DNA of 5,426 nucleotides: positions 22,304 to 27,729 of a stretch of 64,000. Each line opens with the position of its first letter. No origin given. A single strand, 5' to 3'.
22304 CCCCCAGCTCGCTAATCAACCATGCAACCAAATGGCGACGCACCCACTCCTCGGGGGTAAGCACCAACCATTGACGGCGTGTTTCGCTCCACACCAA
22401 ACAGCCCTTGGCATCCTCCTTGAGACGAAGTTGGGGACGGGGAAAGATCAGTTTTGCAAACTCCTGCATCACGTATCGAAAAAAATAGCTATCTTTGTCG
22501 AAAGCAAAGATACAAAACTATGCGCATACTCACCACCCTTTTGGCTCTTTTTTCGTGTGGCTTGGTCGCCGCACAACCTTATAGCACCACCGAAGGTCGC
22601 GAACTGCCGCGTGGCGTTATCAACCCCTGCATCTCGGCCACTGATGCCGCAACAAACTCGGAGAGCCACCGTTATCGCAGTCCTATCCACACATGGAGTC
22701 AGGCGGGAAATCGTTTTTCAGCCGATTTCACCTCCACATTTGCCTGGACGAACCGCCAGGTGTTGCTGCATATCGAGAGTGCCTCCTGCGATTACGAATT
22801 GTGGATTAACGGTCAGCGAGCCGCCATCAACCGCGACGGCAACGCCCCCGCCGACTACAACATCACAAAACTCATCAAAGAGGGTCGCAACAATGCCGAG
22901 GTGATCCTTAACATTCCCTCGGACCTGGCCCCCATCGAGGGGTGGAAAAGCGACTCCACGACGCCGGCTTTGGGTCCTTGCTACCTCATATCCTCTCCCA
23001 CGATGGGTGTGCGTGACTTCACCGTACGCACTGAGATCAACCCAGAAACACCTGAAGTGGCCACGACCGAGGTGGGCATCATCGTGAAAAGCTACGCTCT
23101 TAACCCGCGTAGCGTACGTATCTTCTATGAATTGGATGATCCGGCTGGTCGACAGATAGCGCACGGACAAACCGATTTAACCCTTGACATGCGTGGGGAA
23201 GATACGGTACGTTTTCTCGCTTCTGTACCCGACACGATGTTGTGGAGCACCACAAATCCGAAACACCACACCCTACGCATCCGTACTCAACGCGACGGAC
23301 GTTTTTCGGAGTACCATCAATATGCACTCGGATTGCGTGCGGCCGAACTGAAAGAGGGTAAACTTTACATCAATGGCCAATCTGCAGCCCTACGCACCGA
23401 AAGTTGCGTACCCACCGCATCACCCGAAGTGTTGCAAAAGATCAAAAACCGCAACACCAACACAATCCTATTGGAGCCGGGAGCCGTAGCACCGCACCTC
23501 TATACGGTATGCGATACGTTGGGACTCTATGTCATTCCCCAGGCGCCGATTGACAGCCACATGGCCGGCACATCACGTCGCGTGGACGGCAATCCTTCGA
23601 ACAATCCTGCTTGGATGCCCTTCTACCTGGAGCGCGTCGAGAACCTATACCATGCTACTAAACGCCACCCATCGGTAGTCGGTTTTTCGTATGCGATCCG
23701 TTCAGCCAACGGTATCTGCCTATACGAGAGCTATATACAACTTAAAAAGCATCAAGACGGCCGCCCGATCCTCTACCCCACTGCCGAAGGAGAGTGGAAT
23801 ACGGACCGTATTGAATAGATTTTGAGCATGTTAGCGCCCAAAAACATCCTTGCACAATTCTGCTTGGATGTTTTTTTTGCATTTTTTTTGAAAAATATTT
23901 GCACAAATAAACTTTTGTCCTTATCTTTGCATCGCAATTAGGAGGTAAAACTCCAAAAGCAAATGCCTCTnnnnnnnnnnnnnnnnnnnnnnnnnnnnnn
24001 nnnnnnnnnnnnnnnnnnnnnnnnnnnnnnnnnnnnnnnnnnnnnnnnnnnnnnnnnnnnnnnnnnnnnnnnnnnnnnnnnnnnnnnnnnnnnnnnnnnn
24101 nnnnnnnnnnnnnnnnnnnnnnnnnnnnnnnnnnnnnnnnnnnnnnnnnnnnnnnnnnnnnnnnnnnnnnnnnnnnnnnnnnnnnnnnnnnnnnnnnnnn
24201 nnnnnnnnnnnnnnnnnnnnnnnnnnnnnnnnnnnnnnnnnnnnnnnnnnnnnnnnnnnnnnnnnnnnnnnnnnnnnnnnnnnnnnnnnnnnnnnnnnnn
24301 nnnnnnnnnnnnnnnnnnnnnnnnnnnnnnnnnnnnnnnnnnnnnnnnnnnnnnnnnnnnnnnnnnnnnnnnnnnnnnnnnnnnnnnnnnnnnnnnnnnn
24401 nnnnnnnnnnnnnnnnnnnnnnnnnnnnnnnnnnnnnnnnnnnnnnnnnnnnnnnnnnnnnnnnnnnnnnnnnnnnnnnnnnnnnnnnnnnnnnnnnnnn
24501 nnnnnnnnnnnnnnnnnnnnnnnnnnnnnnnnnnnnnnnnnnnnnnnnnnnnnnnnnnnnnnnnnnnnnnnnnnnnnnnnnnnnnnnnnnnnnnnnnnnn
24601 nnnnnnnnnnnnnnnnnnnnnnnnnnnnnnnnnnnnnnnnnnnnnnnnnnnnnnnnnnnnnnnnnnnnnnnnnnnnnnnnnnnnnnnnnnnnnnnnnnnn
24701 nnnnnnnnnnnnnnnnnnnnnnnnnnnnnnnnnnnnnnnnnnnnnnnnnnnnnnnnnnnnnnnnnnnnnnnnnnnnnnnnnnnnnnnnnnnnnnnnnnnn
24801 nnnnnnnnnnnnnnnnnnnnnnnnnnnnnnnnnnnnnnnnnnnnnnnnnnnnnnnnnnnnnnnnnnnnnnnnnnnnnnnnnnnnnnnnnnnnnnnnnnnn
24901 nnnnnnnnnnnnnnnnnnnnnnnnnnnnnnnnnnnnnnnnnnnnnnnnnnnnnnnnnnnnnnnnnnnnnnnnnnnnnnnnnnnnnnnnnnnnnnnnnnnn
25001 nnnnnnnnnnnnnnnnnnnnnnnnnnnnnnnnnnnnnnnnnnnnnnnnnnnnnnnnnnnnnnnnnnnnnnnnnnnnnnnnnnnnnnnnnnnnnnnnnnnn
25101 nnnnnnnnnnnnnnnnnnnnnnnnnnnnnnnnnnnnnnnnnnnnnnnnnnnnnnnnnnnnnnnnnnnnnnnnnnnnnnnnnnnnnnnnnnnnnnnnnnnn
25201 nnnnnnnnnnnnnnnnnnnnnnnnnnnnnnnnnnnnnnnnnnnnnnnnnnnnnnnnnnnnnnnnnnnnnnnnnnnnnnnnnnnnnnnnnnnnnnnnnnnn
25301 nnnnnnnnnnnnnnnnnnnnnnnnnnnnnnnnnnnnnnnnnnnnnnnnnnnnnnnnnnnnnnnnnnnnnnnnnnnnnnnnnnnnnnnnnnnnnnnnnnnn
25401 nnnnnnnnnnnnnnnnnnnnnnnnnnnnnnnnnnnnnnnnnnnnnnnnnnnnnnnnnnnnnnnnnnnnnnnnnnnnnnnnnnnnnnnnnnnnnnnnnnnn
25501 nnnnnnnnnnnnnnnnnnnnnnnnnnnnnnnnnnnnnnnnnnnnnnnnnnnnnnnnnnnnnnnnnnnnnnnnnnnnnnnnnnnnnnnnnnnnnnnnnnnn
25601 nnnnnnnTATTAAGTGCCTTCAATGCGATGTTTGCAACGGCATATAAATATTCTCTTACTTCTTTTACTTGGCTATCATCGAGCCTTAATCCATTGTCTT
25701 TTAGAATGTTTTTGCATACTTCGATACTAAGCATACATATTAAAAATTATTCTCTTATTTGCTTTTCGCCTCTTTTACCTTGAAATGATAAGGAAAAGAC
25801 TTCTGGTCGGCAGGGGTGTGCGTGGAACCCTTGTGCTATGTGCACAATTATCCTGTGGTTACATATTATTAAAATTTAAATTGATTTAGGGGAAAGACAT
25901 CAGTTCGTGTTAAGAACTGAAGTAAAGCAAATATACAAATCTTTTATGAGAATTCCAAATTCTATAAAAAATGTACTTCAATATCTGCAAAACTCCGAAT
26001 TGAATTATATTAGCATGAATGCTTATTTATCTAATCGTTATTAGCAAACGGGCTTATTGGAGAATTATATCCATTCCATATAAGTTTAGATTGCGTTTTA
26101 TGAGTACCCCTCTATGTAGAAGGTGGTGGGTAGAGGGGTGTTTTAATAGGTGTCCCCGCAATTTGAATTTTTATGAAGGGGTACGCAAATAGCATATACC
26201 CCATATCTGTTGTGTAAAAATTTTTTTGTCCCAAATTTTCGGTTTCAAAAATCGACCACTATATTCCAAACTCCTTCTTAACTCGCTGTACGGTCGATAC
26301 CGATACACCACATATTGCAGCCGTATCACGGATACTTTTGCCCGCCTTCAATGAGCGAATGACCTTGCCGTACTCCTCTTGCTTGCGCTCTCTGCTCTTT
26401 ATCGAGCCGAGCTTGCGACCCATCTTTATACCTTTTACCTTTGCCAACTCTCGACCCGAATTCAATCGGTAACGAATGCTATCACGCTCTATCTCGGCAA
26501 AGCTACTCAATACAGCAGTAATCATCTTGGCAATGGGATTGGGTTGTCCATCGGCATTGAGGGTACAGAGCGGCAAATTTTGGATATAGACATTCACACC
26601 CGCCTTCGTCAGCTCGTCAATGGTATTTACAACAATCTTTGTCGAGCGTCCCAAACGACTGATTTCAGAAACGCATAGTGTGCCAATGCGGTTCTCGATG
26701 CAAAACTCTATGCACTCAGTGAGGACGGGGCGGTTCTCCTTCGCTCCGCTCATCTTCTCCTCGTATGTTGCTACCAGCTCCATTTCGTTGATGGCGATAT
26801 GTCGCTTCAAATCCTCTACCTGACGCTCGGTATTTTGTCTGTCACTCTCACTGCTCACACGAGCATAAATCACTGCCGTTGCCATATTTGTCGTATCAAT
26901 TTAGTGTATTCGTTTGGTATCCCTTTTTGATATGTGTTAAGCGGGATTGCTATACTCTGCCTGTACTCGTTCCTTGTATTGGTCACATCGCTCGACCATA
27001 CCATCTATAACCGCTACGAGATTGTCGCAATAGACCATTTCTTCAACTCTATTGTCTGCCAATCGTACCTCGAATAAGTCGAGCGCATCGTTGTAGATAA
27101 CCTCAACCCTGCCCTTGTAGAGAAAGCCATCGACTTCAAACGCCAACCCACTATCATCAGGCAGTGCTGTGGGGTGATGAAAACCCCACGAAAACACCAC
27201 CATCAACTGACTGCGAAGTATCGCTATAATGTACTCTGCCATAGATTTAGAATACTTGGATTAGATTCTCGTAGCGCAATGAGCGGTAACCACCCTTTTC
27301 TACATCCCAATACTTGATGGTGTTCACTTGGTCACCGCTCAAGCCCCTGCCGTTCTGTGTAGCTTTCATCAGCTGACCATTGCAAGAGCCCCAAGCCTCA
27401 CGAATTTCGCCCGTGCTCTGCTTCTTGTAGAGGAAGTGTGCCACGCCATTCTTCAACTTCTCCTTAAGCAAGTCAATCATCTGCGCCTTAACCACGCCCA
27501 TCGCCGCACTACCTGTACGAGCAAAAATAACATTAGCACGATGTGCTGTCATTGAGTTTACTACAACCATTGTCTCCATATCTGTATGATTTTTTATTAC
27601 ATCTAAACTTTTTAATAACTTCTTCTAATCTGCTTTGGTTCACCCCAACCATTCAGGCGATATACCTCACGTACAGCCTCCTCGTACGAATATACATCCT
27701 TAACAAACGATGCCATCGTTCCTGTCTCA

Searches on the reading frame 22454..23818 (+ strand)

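Call 90: search_protein_families(library=pfam, proteins=[window:22454-23818:+], max_evalue=0.01)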
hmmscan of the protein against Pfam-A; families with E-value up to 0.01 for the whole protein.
window:22454-23818:+ (454 aa): 3 families
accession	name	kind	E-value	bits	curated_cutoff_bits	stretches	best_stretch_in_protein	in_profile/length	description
PF02836.23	Glyco_hydro_2_C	-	4.8e-13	49.4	21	1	346-443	61-162/302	Glycosyl hydrolases family 2, TIM barrel domain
PF02837.24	Glyco_hydro_2_N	-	1.4e-07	32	28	1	88-151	69-132/169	Glycosyl hydrolases family 2, sugar binding domain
PF00703.27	Glyco_hydro_2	-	3e-07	31.6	23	1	186-295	3-109/109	Glycosyl hydrolases family 2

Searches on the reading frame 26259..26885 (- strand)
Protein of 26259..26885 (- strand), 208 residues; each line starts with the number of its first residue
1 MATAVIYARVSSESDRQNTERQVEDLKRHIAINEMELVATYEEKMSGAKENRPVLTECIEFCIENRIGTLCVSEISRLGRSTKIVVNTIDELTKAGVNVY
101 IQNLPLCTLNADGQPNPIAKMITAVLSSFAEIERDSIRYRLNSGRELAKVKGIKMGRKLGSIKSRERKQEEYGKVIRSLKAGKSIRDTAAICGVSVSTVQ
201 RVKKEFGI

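Call 3: search_protein_families(library=pfam, proteins=[window:26259-26885:-], max_evalue=0.01)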
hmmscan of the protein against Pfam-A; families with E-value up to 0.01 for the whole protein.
window:26259-26885:- (208 aa): 7 families
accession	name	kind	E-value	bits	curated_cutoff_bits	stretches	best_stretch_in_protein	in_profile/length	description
PF00239.26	Resolvase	-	3.1e-33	115.4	23.3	1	4-152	1-143/145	Resolvase, N terminal domain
PF13384.12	HTH_23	-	2.1e-06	27.8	24.6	1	174-206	9-41/50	Homeodomain-like domain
PF13518.12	HTH_28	-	3.3e-06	27.5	25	1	174-206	4-36/52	Helix-turn-helix domain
PF02796.21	HTH_7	-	9e-05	23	23.8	1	167-204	6-43/45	Helix-turn-helix domain of resolvase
PF13936.12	HTH_38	-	0.00012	22.1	27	1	179-202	17-40/44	Helix-turn-helix domain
PF13542.12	HTH_Tnp_ISL3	-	0.0006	19.7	27.4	1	175-202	20-46/51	Helix-turn-helix domain of transposase family ISL3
PF13551.12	HTH_29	-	0.0017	18.9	28.1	1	174-206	3-36/64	Winged helix-turn helix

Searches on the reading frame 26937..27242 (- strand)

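Call 61: search_protein_families(library=pfam, proteins=[window:26937-27242:-], max_evalue=0.1)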
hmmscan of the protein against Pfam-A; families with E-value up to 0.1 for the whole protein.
window:26937-27242:- (101 aa): 1 family
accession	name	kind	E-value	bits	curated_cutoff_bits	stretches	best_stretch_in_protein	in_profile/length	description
PF06304.16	DUF1048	-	0.027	15.3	29.6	1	48-95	48-95/102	Protein of unknown function (DUF1048)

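Call 80: search_protein_families(library=phrogs, proteins=[window:26937-27242:-], max_evalue=0.001)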
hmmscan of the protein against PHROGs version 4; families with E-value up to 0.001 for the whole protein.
window:26937-27242:- (101 aa): 0 families

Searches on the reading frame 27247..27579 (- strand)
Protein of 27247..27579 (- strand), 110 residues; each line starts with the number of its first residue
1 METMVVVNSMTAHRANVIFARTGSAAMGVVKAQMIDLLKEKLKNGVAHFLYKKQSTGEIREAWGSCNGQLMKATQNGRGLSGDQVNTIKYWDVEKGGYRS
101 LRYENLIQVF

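Call 61: search_protein_families(library=pfam, proteins=[window:27247-27579:-], max_evalue=0.1)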
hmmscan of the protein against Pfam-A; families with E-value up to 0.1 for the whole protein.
window:27247-27579:- (110 aa): 1 family
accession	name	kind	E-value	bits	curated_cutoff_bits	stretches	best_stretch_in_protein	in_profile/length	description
PF10902.13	WYL_2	-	7.1e-17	61.9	26.7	1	37-107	3-74/74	WYL_2, Sm-like SH3 beta-barrel fold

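Call 80: search_protein_families(library=phrogs, proteins=[window:27247-27579:-], max_evalue=0.001)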
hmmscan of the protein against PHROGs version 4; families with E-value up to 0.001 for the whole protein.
window:27247-27579:- (110 aa): 1 family
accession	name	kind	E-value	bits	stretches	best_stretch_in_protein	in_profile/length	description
phrog_1086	-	unknown function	1e-13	52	1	31-109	30-113/137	-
